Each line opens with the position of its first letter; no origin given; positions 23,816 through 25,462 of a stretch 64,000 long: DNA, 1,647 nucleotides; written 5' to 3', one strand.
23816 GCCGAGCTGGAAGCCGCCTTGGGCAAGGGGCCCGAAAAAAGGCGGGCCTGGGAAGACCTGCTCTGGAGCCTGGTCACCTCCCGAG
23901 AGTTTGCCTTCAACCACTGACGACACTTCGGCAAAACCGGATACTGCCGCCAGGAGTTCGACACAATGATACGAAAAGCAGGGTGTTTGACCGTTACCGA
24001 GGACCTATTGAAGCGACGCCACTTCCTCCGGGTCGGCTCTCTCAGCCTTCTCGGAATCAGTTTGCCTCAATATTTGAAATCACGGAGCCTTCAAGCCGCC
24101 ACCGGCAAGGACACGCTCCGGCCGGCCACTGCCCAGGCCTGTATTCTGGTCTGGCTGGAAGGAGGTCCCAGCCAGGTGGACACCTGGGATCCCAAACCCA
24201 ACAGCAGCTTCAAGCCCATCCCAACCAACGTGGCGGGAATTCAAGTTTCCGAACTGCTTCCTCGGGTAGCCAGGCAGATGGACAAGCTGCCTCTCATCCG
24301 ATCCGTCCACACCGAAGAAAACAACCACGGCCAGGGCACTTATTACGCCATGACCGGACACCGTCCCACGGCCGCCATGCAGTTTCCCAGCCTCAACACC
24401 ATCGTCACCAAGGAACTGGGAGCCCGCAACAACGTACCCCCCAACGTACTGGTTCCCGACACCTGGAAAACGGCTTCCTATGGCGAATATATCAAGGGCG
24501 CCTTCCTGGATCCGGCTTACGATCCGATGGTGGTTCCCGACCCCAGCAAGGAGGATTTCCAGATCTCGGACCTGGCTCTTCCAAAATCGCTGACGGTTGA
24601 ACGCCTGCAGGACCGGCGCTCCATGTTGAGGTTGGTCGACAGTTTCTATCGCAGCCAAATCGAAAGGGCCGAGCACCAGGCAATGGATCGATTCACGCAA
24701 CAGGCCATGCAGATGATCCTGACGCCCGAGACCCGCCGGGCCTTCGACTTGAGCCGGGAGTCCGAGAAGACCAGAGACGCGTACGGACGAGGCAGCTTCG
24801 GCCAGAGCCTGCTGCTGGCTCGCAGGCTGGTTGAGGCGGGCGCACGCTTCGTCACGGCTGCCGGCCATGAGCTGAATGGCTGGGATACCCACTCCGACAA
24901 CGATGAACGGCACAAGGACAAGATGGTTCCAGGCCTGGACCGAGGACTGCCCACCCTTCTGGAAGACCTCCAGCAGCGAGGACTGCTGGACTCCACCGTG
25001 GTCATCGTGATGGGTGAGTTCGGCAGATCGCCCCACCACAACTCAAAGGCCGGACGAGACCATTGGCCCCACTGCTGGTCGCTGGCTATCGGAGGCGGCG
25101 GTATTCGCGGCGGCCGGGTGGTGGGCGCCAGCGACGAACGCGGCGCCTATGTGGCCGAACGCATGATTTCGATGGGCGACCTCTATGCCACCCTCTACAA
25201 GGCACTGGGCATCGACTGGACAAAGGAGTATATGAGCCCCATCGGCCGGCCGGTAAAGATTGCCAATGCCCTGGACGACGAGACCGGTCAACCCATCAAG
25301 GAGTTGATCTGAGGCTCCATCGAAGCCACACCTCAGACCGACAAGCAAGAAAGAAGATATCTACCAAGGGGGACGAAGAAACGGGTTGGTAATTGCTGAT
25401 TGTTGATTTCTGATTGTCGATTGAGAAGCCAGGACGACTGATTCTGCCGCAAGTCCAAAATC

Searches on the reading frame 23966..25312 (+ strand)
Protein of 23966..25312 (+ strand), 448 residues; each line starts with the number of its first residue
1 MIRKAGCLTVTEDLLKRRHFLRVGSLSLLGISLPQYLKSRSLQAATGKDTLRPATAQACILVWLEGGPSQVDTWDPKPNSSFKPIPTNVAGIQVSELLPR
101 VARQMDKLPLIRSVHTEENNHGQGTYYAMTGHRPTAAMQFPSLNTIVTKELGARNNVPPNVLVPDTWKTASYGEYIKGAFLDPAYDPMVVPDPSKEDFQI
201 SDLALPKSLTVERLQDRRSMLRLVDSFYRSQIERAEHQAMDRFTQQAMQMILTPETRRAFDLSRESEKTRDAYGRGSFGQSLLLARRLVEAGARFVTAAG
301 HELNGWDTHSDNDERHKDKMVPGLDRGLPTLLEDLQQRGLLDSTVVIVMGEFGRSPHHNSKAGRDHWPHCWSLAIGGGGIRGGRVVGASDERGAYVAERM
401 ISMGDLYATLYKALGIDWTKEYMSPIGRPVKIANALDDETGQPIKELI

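Call 9: search_protein_families(library=pfam, proteins=[window:23966-25312:+], max_evalue=0.001)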
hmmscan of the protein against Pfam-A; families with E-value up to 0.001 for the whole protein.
window:23966-25312:+ (448 aa): 1 family
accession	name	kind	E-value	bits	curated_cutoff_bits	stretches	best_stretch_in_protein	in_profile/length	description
PF07394.17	DUF1501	-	8.6e-104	348.2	27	1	56-437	1-382/390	Protein of unknown function (DUF1501)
